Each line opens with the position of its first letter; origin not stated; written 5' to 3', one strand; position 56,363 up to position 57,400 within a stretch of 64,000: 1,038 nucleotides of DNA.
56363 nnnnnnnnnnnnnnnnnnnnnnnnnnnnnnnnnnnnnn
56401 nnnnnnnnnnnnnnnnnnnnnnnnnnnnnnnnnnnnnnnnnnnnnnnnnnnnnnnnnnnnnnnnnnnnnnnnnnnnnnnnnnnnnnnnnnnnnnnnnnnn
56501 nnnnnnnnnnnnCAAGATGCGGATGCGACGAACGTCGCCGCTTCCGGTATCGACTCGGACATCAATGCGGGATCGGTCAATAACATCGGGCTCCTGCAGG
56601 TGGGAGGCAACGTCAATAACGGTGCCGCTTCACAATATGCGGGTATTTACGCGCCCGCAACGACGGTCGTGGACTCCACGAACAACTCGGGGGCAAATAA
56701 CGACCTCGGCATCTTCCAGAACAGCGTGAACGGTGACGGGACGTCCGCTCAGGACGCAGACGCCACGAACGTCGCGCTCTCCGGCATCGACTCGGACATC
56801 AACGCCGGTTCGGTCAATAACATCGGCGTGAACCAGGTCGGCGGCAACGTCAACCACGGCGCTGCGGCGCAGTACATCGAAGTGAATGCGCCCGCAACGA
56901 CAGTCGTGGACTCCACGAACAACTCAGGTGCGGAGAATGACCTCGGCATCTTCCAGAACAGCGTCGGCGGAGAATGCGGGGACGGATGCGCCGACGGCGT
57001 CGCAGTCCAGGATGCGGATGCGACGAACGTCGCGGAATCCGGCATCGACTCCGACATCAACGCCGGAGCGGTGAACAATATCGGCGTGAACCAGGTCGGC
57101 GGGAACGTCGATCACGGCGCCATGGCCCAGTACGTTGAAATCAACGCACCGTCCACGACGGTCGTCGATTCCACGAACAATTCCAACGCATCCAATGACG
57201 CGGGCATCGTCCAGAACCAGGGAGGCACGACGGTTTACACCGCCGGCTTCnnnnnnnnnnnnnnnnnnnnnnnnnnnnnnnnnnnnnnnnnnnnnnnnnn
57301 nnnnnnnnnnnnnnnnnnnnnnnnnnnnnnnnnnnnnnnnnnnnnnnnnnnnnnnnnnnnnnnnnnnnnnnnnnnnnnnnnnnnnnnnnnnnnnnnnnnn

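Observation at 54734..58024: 1097-aa secreted protein built from about 23 curlin-like Q/N-ladder repeats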

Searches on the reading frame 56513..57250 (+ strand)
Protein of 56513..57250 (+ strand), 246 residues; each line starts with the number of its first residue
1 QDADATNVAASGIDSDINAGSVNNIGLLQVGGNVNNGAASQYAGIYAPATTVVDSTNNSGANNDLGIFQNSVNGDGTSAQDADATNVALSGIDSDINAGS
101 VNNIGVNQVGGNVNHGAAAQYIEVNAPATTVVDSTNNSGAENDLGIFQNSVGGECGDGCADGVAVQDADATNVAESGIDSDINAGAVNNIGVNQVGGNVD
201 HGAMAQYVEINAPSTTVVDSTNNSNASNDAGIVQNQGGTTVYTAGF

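Call 48: predict_structure(alignment_id=A4)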
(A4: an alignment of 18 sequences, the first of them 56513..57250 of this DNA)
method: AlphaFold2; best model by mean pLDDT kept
length: 246 residues; sequences in the alignment: 18
mean_pLDDT: 82.1   pTM: 0.65
mean pLDDT of the five models: 82.1, 49.4, 42.8, 38.3, 37.5
residues with pLDDT >= 90: 95; 70-90: 106; 50-70: 35; < 50: 10
segments of 3 or more residues with pLDDT < 50: 239-246
pLDDT, mean of each block of 10 residues (from residue 1): 85 92 87 70 87 93 87 63 90 94 86 74 91 94 85 55 72 90 90 82 78 92 90 68 42
secondary structure, 60 per line:
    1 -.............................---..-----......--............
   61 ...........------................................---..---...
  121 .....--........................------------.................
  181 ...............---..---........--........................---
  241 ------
elements in order: E2-30 E41-46 E49-71 E78-109 E118-125 E128-151 E164-195 E204-211 E214-237
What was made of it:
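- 55790..57970 (+): Repeat units 6-23, alternating A type (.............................) and B type (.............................). Conserved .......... linker after A-type units in the regular central part of the array, and variable linkers after B, some with Cys-pair mini-loops. The AlphaFold model of residues 594-839 has pLDDT 82.1 (call 48).
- On Curlin repeat / CsgA family (PF07012): One of five AlphaFold models is confident (pLDDT 82.1) and all-beta (call 48).
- Fold: the AlphaFold model of six units has pLDDT 82.1 and pTM 0.65, and is all-beta with strands coinciding with the unit cores (call 48). Only one of five AlphaFold models was confident; the others had pLDDT 37-49 (call 48). 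One model does reach pLDDT 82 without any ions (call 48).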

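Call 50: fold_search(model_id=the predicted structure, library=pdb)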
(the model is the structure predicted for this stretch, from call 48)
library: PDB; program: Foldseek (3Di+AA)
matches with E <= 10: 56; with E <= 0.001: 1
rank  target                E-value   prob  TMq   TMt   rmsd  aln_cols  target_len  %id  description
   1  9u4u_A                3.7e-04  0.16  0.08  0.12  33.8       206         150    9  Structure of the functional amyloid FapC from Pseudomonas sp.UK4 (released 2025-08-06)
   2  5awf_B                8.8e-02  0.02  0.06  0.04  38.0       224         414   12  Crystal structure of SufB-SufC-SufD complex from Escherichia coli (released 2015-11-11)
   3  5awg_B                1.4e-01  0.02  0.08  0.06  35.4       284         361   11  Crystal structure of Hg-bound SufB-SufC-SufD complex from Escherichia coli (released 2015-11-11)
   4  6n2b_A                2.5e-01  0.01  0.05  0.04  33.6       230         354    7  The Crystal Structure of Caldicellulosiruptor kristjanssonii Tapirin C-terminal domain (released 2018-12-19)
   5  8enq_A                3.2e-01  0.02  0.07  0.13  33.2       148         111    7  E. coli CsgA fibril (218-pixel box size) (released 2023-10-04)
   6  4yzq_B                3.8e-01  0.01  0.05  0.06  35.2       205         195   11  C. bescii Family 3 pectate lyase double mutant K108A/Q111N in complex with trigalacturonic acid (released 2015-12-23)
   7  4z05_A                4.9e-01  0.01  0.05  0.06  34.8       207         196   13  C. bescii Family 3 pectate lyase mutant E84A (released 2015-12-23)
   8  4z03_A                8.8e-01  0.01  0.05  0.06  37.4       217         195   13  C. bescii Family 3 pectate lyase double mutant K108A in complex with trigalacturonic acid (released 2015-12-23)
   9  8c50_A                1.3e+00  0.01  0.08  0.06  40.0       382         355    8  Pontibacter korlensis curli subunit CsgA (released 2023-06-28)
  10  6n2b_B                1.3e+00  0.00  0.04  0.03  35.8       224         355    9  The Crystal Structure of Caldicellulosiruptor kristjanssonii Tapirin C-terminal domain (released 2018-12-19)
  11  4yzx_B                1.4e+00  0.01  0.05  0.06  35.2       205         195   11  C. bescii Family 3 pectate lyase double mutant K108A/D107N in complex with trigalacturonic acid (released 2015-12-23)
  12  2zu0_B                1.6e+00  0.01  0.09  0.05  38.0       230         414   11  Crystal structure of SufC-SufD complex involved in the iron-sulfur cluster biosynthesis (released 2009-03-10)
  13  4yz0_A                1.6e+00  0.00  0.05  0.06  37.4       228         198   11  C. bescii Family 3 pectate lyase double mutant K108A/E39Q in complex with trigalacturonic acid (released 2015-12-23)
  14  5awf_E                1.9e+00  0.01  0.09  0.06  37.0       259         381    8  Crystal structure of SufB-SufC-SufD complex from Escherichia coli (released 2015-11-11)
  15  3t9g_A                1.9e+00  0.00  0.06  0.07  36.9       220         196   13  The crystal structure of family 3 pectate lyase from Caldicellulosiruptor bescii (released 2012-05-09)
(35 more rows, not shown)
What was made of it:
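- On Curlin repeat / CsgA family (PF07012): Foldseek finds solenoids but with TM-scores at most 0.13 (call 50).
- On Fap functional amyloid (FapC): Foldseek E = 3.7e-4 but TM-scores of 0.08-0.12 (call 50).
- Closest known: FapC functional amyloid of Pseudomonas. Same: Best Foldseek hit to the confident model, E = 3.7e-4 (call 50).
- Closest known: Monomeric parallel beta-helix and beta-solenoid surface proteins. Same: These make up most of the remaining Foldseek hit list (call 50).
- Foldseek hits are almost all parallel beta-solenoids, headed by FapC at E = 3.7e-4, with CsgA at ranks 5 and 9 (call 50). The top Foldseek hit is the amyloid FapC (call 50). Ice-binding proteins appear among the weak Foldseek hits (call 50). 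CsgA structures appear among the Foldseek hits (call 50).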

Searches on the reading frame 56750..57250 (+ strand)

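Call 18: search_protein_families(library=pfam, proteins=[window:56750-57250:+], max_evalue=10)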
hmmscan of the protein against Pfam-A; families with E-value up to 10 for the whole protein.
window:56750-57250:+ (167 aa): 2 families
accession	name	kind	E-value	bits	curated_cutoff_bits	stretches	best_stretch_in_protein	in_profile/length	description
PF23060.1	CUB_M02D8_5_1st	-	0.018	15.4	27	2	103-154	47-99/107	M02D8_5-like, first CUB domain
PF09407.15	AbiEi_1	-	0.032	14.9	22.2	1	84-143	60-94/142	AbiEi antitoxin C-terminal domain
